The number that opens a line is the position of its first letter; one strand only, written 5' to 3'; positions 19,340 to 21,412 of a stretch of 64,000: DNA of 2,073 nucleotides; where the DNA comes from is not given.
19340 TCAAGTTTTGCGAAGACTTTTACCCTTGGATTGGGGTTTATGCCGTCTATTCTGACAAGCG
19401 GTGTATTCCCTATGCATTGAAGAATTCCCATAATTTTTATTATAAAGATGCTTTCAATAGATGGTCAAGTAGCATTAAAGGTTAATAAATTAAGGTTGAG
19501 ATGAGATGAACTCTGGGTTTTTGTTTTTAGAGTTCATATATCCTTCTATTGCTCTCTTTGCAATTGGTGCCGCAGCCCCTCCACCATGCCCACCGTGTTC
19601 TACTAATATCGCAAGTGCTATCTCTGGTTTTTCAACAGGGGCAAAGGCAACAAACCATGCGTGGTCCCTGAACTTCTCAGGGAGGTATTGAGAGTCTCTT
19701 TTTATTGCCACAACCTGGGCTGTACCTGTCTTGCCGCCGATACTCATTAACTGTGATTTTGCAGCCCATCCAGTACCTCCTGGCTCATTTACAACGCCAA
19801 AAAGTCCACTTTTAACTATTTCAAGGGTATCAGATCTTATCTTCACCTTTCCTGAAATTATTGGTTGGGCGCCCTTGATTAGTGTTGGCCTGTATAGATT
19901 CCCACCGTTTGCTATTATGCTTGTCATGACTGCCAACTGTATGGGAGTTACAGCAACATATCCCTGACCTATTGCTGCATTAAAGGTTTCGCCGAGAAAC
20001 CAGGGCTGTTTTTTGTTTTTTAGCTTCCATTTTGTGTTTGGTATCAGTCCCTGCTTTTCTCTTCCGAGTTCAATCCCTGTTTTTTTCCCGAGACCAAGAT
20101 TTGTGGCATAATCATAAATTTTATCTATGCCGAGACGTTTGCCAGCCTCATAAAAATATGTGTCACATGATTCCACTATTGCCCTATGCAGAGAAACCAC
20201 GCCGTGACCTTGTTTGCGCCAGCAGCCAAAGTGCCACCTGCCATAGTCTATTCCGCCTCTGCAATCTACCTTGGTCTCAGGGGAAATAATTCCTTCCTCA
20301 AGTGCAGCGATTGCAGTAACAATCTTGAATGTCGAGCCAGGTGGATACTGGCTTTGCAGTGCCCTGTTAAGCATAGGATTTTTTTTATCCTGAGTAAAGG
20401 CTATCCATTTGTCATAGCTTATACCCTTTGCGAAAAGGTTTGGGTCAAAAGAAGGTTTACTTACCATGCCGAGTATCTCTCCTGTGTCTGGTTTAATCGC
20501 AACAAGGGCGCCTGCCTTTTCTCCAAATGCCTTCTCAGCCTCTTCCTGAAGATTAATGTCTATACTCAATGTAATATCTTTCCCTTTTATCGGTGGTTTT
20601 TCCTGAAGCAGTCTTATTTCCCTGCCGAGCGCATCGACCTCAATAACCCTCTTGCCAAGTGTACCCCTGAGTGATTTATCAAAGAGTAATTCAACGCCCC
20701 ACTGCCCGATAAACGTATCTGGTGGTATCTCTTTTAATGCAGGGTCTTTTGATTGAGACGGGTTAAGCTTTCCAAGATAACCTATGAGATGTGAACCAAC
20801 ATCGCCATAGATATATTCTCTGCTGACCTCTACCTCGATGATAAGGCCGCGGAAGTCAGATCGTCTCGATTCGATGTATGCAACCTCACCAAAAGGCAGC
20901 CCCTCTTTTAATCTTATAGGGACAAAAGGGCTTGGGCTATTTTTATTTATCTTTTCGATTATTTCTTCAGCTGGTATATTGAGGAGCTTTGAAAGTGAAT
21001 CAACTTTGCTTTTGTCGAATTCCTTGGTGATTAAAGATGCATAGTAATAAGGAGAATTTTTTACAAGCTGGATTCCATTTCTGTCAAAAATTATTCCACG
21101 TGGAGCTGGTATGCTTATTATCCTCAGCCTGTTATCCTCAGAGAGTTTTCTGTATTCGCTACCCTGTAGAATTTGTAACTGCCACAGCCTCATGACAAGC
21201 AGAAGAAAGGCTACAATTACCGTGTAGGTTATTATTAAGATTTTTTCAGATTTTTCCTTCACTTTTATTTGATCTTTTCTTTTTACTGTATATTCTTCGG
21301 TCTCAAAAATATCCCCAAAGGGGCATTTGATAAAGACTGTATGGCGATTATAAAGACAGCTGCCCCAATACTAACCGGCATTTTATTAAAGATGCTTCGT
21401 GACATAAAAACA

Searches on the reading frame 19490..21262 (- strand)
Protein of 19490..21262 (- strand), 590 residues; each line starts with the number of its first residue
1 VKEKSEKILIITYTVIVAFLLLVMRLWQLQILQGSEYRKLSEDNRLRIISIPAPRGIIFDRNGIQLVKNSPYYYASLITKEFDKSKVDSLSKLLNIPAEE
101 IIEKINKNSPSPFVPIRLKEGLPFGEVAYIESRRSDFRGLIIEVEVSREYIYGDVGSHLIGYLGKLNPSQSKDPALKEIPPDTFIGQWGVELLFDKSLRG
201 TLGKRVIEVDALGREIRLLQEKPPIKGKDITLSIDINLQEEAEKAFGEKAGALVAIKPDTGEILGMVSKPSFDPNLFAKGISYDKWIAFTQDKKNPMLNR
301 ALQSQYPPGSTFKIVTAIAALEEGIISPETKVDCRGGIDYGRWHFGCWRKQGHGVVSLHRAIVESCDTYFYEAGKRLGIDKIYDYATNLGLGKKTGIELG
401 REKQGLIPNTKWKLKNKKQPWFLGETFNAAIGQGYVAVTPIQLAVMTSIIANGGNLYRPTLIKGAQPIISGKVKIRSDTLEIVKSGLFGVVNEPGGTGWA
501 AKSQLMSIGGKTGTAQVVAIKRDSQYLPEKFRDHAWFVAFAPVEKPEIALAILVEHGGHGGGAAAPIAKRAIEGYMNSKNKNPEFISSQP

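Call 53: search_protein_families(library=pfam, proteins=[window:19490-21262:-], max_evalue=0.00001)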
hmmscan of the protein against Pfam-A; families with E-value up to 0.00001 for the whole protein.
window:19490-21262:- (590 aa): 2 families
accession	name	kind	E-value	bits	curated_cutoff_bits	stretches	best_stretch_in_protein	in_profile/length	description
PF00905.27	Transpeptidase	-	4.1e-74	249.9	22.1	1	251-572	1-298/299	Penicillin binding protein transpeptidase domain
PF03717.20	PBP_dimer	-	7.5e-36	124.7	24.4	1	51-217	2-177/180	Penicillin-binding Protein dimerisation domain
